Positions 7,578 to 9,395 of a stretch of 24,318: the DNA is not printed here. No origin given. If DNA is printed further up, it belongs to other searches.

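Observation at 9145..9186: Perfect 21-bp in-frame tandem duplication in the portal gene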

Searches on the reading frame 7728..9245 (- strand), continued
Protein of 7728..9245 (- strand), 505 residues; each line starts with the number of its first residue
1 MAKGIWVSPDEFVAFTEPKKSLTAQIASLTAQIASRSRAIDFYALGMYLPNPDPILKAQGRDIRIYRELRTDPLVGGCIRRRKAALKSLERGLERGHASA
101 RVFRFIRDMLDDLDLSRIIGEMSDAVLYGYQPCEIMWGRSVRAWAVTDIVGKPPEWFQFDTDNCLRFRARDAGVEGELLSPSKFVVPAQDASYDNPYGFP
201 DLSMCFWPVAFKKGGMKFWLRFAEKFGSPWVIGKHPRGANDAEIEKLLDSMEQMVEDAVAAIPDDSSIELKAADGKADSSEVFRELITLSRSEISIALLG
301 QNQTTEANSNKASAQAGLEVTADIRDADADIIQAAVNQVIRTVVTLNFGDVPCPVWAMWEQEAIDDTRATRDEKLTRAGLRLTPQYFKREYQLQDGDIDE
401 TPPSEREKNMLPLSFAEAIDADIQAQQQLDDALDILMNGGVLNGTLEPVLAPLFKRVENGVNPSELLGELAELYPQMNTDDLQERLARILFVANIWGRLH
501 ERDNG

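Call 37: search_solved_structures(query=window:7728-9245:-, max_evalue=0.01, show_alignments=2)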
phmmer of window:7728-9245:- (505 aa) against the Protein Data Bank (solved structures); distinct sequences matched with E-value up to 0.01: 2.
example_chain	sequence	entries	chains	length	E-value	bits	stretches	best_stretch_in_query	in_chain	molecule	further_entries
8rka_A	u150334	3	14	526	5.9e-29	104.7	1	79-501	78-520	Portal protein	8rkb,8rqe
9khx_X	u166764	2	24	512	9.8e-27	97.4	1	81-500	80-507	Portal protein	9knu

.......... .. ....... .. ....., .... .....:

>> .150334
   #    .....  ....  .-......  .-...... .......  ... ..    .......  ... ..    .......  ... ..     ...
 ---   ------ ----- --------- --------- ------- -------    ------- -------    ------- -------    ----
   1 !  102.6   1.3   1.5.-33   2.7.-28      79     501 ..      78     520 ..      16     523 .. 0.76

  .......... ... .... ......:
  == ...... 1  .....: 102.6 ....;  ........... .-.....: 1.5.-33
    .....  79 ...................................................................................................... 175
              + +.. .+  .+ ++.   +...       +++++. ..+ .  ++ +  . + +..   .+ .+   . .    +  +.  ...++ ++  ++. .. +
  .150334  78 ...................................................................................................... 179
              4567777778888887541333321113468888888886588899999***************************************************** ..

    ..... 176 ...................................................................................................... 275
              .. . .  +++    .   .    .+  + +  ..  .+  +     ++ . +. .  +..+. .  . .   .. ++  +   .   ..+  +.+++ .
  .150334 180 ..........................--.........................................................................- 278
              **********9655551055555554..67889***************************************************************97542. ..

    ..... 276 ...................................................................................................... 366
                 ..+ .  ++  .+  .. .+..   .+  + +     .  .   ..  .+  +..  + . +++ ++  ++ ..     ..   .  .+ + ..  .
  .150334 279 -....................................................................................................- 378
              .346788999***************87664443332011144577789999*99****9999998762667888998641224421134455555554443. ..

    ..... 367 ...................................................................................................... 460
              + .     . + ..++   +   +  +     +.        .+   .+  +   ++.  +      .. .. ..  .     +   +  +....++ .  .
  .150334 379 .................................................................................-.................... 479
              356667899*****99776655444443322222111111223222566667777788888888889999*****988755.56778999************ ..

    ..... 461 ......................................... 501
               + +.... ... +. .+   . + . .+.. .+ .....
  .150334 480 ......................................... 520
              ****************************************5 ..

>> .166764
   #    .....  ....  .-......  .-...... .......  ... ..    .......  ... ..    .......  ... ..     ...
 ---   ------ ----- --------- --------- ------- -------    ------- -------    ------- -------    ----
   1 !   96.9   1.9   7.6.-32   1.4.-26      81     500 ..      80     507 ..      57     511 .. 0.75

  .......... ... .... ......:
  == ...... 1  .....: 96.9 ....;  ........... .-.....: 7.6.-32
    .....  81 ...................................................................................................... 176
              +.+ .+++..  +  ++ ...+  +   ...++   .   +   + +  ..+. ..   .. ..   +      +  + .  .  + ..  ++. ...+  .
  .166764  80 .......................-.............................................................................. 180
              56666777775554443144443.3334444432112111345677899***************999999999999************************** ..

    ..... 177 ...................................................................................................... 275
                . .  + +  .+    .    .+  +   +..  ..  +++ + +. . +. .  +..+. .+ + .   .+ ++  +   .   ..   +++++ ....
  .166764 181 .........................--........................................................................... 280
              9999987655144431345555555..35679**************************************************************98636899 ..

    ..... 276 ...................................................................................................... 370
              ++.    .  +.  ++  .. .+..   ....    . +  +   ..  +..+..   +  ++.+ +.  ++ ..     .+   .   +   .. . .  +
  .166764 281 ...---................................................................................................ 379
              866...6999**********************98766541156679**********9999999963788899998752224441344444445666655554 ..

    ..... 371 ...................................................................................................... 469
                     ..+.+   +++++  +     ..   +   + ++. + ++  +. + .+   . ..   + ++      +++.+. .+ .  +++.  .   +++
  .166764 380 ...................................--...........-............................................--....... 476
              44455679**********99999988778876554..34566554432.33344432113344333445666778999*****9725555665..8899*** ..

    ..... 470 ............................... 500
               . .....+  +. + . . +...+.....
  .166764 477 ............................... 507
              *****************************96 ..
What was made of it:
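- Closest known: Mu-family portal protein. Same: Sequence similarity to the solved portal chains 8rka_A and 9khx_X covers residues ~79-501 (call 37).
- Closest known: Mu-family portal protein. Different: This segment lies outside the part alignable to the solved structures (call 37).
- Tried and rejected: The solved Mu-type portals align only from residue ~79 (call 37).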

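Call 52: predict_structure(alignment_id=A1)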
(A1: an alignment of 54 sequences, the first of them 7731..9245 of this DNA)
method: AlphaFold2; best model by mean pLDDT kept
length: 505 residues; sequences in the alignment: 54
mean_pLDDT: 57.8   pTM: 0.48
mean pLDDT of the five models: 57.8, 52.5, 51.7, 51.4, 51.1
residues with pLDDT >= 90: 54; 70-90: 110; 50-70: 126; < 50: 215
segments of 3 or more residues with pLDDT < 50: 1-57, 191-240, 242-317, 404-425, 499-505
pLDDT, mean of each block of 10 residues (from residue 1): 34 32 40 34 32 45 58 58 77 88 92 89 72 89 90 80 77 77 79 44 36 35 33 32 45 35 30 38 42 33 36 45 72 91 92 90 72 65 71 68 46 34 49 55 55 64 67 59 69 57 36
secondary structure, 60 per line:
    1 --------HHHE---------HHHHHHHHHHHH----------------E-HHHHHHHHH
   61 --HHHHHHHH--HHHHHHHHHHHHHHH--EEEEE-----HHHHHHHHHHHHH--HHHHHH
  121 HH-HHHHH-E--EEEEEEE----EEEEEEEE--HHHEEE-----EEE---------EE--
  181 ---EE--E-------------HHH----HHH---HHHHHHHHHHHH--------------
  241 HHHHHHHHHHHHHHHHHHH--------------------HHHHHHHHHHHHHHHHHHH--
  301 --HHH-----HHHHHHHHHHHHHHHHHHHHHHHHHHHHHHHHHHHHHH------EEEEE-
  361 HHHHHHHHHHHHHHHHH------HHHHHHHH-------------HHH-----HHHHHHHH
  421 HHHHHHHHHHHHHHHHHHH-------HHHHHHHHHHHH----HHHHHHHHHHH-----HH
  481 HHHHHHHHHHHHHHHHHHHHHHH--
elements in order: H22-33 H52-60 H63-70 H73-87 E90-94 H100-112 H115-122 H124-128 E133-139 E144-151 E157-159 E165-167 H215-226 H241-259 H280-298 H311-348 E355-359 H361-377 H384-391 H413-439 H447-458 H463-473 H479-503
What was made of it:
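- A helix is predicted over residues 22-33, but at pLDDT below 50 (call 52).
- Tried and rejected: The AlphaFold2 model is poor (mean pLDDT 57.8, residues 1-57 below 50; call 52).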

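Call 57: search_protein_families(library=phrogs, proteins=[window:7728-9245:-], max_evalue=0.00001)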
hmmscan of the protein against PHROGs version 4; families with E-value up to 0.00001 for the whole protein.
window:7728-9245:- (505 aa): 6 families
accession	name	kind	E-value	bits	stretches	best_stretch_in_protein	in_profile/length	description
phrog_113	-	head and packaging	2.8e-163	546.9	1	6-504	17-518/1272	portal protein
phrog_31661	-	unknown function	1.1e-72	242.7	1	1-120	1-113/113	-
phrog_38525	-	unknown function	3e-48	162.9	1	433-505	1-73/73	-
phrog_10231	-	unknown function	7e-22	79.1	1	262-501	2-254/256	-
phrog_35074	-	unknown function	2.8e-08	33.2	1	101-340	82-308/890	-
phrog_25139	-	unknown function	9.5e-06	26.8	0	205-278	27-100/108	-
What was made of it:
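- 7728..9245 (-): Mu-type portal gene (gp29 / DUF935). It is 505 codons here and 498 in the otherwise identical prophages. PHROG 113 at 2.8e-163 (call 57).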
